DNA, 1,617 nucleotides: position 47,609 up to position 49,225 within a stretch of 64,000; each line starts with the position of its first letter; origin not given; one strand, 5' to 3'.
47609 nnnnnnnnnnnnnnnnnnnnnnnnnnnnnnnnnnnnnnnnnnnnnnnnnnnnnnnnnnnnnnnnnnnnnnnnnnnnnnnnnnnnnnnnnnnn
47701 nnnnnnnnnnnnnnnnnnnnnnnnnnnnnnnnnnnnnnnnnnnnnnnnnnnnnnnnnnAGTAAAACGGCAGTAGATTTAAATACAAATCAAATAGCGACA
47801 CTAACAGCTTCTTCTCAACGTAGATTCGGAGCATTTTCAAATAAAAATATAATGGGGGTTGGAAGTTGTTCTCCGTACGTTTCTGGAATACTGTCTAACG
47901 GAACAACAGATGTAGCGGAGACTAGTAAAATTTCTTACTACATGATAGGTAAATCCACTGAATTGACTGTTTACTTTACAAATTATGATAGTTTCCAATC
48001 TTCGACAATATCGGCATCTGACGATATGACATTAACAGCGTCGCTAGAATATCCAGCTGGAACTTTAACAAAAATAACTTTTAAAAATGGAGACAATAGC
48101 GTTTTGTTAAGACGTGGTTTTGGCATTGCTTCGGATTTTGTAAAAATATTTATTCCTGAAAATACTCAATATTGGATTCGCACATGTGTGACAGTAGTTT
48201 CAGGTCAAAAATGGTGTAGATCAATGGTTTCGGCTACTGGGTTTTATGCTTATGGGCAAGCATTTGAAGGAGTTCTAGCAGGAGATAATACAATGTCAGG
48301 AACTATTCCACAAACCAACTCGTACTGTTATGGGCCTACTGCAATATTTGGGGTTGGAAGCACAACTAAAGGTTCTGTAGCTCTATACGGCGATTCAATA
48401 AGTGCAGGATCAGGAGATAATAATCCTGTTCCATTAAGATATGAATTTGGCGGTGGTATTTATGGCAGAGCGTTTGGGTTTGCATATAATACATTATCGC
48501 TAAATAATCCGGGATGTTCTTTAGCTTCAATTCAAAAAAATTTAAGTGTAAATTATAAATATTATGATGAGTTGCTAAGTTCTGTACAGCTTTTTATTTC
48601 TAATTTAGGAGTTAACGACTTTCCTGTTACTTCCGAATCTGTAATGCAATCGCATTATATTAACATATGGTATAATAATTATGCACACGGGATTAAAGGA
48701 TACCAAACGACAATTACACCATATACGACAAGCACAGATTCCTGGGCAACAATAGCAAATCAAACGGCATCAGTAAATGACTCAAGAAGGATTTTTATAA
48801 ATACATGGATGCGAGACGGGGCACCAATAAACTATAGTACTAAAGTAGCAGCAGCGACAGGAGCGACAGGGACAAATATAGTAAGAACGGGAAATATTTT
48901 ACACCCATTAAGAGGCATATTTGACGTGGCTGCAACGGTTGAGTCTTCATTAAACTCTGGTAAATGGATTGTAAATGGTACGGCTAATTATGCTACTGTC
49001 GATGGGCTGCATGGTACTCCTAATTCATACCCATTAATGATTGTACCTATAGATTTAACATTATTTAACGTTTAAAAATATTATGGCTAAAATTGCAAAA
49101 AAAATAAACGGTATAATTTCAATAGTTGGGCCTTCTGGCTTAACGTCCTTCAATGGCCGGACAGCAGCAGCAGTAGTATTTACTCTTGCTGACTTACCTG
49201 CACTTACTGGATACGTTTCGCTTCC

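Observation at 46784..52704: Compositionally foreign ~5.9-kb island carrying two SGNH-esterase tail fibres and two holin-like genes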

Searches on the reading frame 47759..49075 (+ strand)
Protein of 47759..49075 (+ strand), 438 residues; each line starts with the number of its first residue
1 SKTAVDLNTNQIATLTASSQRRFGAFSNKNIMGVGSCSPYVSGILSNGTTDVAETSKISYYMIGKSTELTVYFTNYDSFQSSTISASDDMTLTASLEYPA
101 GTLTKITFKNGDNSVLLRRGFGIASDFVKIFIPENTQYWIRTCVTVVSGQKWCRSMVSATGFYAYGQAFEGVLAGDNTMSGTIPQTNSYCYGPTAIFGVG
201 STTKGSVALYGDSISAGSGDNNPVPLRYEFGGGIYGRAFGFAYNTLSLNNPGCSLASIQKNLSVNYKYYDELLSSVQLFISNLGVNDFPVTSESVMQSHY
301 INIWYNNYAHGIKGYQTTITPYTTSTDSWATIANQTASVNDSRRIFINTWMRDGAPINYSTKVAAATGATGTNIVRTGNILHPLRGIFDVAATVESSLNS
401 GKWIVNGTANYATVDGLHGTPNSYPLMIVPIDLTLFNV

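Call 74: predict_structure(alignment_id=A4)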
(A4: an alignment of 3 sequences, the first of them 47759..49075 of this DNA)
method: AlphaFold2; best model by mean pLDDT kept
length: 438 residues; sequences in the alignment: 3
mean_pLDDT: 26.5   pTM: 0.22
mean pLDDT of the five models: 26.5, 26.5, 25.9, 25.3, 24.2
residues with pLDDT >= 90: 0; 70-90: 0; 50-70: 0; < 50: 438
segments of 3 or more residues with pLDDT < 50: 1-438
pLDDT, mean of each block of 10 residues (from residue 1): 26 22 22 21 21 23 29 29 31 34 27 30 30 35 37 28 23 23 29 29 29 23 23 22 23 25 25 26 24 26 27 27 31 34 28 25 24 25 23 25 23 25 25 26
secondary structure, 60 per line:
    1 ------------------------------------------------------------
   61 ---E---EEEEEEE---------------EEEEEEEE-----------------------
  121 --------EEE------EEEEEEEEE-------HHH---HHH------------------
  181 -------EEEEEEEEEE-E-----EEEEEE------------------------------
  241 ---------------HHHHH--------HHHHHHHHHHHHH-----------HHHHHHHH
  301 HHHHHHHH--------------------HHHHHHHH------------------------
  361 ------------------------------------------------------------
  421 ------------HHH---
elements in order: E68-74 E90-97 E129-131 E138-146 E188-197 E205-210 H256-260 H269-281 H293-308 H329-336

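Call 75: search_solved_structures(query=A4, max_evalue=1, show_alignments=2)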
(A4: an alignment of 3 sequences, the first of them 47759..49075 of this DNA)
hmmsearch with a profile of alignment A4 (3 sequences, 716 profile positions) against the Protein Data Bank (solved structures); distinct sequences matched with E-value up to 1: 3.
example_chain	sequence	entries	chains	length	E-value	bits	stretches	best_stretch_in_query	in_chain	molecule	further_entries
8ep2_A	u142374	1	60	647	0.15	13.7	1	65-129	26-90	Capsid protein VP1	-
9vfj_8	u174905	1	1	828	0.35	12.5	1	210-297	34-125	LHCI-8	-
9vfj_9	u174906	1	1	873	0.74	11.4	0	227-297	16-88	LHCI-9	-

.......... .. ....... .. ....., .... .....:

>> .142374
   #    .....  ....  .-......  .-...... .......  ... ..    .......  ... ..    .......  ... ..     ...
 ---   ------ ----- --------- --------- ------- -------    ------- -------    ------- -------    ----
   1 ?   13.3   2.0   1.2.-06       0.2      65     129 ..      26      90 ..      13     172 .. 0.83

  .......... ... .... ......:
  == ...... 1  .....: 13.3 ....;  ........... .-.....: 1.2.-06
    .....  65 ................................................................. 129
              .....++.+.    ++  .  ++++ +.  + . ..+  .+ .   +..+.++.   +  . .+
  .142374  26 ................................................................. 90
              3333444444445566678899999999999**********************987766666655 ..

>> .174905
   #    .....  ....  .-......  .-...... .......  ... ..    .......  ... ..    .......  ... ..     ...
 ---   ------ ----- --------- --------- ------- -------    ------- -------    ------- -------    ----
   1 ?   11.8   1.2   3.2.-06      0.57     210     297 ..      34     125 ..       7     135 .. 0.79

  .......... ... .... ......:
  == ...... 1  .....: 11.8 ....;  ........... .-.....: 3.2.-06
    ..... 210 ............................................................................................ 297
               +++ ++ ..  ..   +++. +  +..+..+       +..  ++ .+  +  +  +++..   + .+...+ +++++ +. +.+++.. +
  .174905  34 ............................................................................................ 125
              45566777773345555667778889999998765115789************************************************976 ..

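Call 85: search_protein_representatives(protein=window:47759-49075:+)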
Query: 438 residues. Proteins with E-value up to 0.001 (for the whole library): 2763; up to 1e-10: 1634; up to 1e-30: 143. The best 150 are listed.
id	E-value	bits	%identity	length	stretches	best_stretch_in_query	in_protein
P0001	1.4e-224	762.1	78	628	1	5-438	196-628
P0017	2.5e-108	379.2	48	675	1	5-438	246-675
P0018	5.6e-98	345.1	45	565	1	5-438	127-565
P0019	7.6e-96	338.0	44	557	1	2-431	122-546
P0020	4.3e-92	325.7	47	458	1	19-436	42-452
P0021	3.4e-91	322.7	43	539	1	3-438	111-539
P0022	3.7e-89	316.0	47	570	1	3-436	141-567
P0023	6.6e-85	302.0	43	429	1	14-436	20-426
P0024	1.1e-80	288.1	40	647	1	19-437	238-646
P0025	3.2e-79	283.3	41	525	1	20-436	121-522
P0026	3.1e-69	250.4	40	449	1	23-431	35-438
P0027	2.6e-68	247.3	41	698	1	21-434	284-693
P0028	3.9e-55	203.9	37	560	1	11-424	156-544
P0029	2.9e-51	191.2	39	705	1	42-436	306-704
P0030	9.2e-46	173.1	38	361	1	80-427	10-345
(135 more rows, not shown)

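Call 87: search_solved_structures(query=A7, max_evalue=0.1, show_alignments=1)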
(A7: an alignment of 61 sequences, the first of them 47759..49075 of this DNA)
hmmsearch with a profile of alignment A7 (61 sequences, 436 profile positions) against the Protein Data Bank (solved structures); distinct sequences matched with E-value up to 0.1: 37.
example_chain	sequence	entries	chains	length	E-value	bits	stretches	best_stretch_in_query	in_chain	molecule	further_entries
9kr0_A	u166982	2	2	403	3.5e-20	75.5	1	56-346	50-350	SGNH/GDSL hydrolase family protein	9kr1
9kqz_A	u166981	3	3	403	7.9e-19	71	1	56-346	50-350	SGNH/GDSL hydrolase family protein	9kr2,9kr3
7tog_A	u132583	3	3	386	4.8e-17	65.1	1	56-345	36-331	SGNH hydrolase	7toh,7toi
7toj_A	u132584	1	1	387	5.3e-13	51.8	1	56-317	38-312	SGNH/GDSL hydrolase family protein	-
4jgg_A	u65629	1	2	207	1.3e-08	37.4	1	196-308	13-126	Esterase TesA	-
4rw0_A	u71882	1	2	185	5.7e-08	35.3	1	204-307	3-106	Lipolytic protein G-D-S-L family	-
4ppy_A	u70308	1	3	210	2.6e-07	33.1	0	392-426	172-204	Putative acylhydrolase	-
9otv_A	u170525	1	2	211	1.6e-06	30.4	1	205-308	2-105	Lysophospholipase L1-like esterase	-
9hi6_A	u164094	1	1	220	2.3e-06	30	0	402-426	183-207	FI6-focused design_04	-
4hf7_A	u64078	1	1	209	2.5e-06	29.8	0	402-426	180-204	Putative acylhydrolase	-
4iyj_A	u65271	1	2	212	4.6e-06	29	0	402-426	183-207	GDSL-like protein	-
9hi5_A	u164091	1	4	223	4.8e-06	28.9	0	402-426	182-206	GDSL-like protein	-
8ik1_A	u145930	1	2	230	8.2e-06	28.1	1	199-286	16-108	GDSL family lipase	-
9hi4_C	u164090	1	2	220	1.1e-05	27.8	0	402-426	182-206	FI6-focused design_03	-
1yzf_A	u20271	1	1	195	2.1e-05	26.8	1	206-299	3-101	lipase/acylhydrolase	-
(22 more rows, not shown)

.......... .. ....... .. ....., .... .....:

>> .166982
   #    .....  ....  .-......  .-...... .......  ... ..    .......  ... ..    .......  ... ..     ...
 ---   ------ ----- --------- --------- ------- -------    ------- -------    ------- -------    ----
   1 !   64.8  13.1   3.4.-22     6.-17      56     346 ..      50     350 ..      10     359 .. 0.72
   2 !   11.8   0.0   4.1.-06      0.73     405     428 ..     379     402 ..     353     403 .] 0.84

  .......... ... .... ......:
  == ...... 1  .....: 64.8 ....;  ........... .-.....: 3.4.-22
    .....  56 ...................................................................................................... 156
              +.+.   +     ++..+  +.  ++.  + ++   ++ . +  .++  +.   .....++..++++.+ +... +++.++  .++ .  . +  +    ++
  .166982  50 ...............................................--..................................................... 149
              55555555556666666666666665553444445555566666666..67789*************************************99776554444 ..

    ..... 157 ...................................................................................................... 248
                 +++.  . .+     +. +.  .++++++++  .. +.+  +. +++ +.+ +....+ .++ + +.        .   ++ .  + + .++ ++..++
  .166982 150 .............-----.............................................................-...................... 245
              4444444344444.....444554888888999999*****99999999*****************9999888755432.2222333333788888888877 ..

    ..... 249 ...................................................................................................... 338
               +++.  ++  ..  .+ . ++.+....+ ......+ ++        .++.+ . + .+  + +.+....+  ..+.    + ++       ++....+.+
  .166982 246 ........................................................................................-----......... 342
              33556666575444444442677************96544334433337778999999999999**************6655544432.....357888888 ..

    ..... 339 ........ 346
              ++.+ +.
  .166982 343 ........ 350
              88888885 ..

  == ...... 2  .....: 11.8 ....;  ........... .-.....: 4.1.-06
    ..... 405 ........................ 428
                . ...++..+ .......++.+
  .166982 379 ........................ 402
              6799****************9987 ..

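Call 88: search_protein_families(library=pfam, alignment_id=A7, max_evalue=0.001)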
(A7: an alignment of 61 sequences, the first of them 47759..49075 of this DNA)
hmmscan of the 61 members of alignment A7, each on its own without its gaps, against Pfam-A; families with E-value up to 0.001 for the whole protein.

A. member 1, window:47759-49075:+ (438 aa): 0 families

B. families by the number of members that match (of 61 scanned): 3 families
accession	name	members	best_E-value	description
PF13472.12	Lipase_GDSL_2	45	2.4e-12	GDSL-like Lipase/Acylhydrolase family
PF00657.28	Lipase_GDSL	15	2.7e-07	GDSL-like Lipase/Acylhydrolase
PF17182.10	OSK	1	1.9e-05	OSK domain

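Call 93: search_dna_similar(query=window:47759-49075:+, collection=phages, mode=protein, max_rows=15, max_evalue=0.00001)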
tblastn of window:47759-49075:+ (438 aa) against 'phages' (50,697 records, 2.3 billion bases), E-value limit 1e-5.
Records with a match: 22; places in all: 22; records where one place covers at least 80% of the query: 14.
Best place of each record, by identity: <60% 22.
By first word of the organism name: Gordonia 11; Arthrobacter 4; Rhizobium 3; Mesorhizobium 2; Shewanella 1; Hujiaoplasma 1.
By host as written in the record: Gordonia terrae 3612 9; Arthrobacter globiformis NRRL B-2979 SEA 2; Mesorhizobium loti R7ANS 2; Arthrobacter globiformis B-2979 1; Gordonia terrae CAG3 1; Shewanella baltica 1; Tenericutes bacterium zrk29 1; Rhizobium etli N741 1; and 4 more.
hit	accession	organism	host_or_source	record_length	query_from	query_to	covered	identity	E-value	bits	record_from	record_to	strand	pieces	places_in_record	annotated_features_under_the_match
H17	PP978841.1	Arthrobacter phage BillyTP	Arthrobacter globiformis B-2979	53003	45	403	82%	34.0%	9e-29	125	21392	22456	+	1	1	31: esterase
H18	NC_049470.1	Arthrobacter phage TripleJ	Arthrobacter globiformis NRRL B-2979 SEA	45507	45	418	85%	30.9%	2e-17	91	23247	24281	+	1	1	31: lysophospholipase L1-like esterase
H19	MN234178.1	Arthrobacter phage TripleJ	Arthrobacter globiformis NRRL B-2979 SEA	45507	45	418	85%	30.9%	2e-17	91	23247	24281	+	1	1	31: minor tail protein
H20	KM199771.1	Mesorhizobium phage vB_MloP_Lo5R7ANS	Mesorhizobium loti R7ANS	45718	42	424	87%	28.3%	1e-13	79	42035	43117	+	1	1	hypothetical protein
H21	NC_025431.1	Mesorhizobium phage vB_MloP_Lo5R7ANS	Mesorhizobium loti R7ANS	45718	42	424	87%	28.3%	1e-13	79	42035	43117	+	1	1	lysophospholipase L1-like esterase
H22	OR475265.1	Gordonia phage Culver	Gordonia terrae CAG3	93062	42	401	82%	29.5%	4e-13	78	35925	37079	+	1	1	58: minor tail protein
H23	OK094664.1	Shewanella phage vB_Sb_QDWS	Shewanella baltica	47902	91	426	77%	30.8%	1e-12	76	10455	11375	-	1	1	minor tail protein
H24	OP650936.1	Hujiaoplasma phage zrk29-1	Tenericutes bacterium zrk29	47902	91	426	77%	30.8%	1e-12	76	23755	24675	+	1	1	record has no annotation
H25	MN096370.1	Gordonia phage Squiddly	Gordonia terrae 3612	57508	45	422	86%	25.7%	3e-6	56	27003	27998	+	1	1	35: minor tail protein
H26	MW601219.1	Gordonia phage BeeGee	Gordonia terrae 3612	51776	45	422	86%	25.2%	6e-6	55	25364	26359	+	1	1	30: minor tail protein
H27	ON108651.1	Gordonia phage Wrigley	Gordonia terrae 3612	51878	90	422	76%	27.6%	1e-7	60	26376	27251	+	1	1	32: minor tail protein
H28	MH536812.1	Gordonia phage Apricot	Gordonia terrae 3612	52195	45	422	86%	24.2%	1e-6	57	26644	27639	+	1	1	34: minor tail protein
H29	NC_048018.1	Gordonia phage Apricot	Gordonia terrae 3612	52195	45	422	86%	24.2%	1e-6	57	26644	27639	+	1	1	34: lysophospholipase L1-like esterase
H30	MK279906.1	Gordonia phage Kenna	Gordonia terrae 3612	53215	45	422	86%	24.2%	1e-6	57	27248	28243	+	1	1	34: minor tail protein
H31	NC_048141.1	Gordonia phage Kenna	Gordonia terrae 3612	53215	45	422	86%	24.2%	1e-6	57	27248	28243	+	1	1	34: lysophospholipase L1-like esterase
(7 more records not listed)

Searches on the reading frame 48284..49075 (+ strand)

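Call 79: search_protein_families(library=pfam, proteins=[window:48284-49075:+], max_evalue=10)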
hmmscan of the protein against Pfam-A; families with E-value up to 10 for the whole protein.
window:48284-49075:+ (263 aa): 3 families
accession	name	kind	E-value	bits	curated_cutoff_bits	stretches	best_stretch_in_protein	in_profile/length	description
PF13472.12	Lipase_GDSL_2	-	0.016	16.1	32.9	1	35-130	2-94/178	GDSL-like Lipase/Acylhydrolase family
PF16765.10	Pim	-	0.035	14.6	24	1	103-151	7-55/91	Pesticin immunity protein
PF23402.1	LTI65_LTI78_NYQTKV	-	0.21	12.2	28.1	1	180-199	25-44/61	LTI65/LTI78 NYQTKV repeat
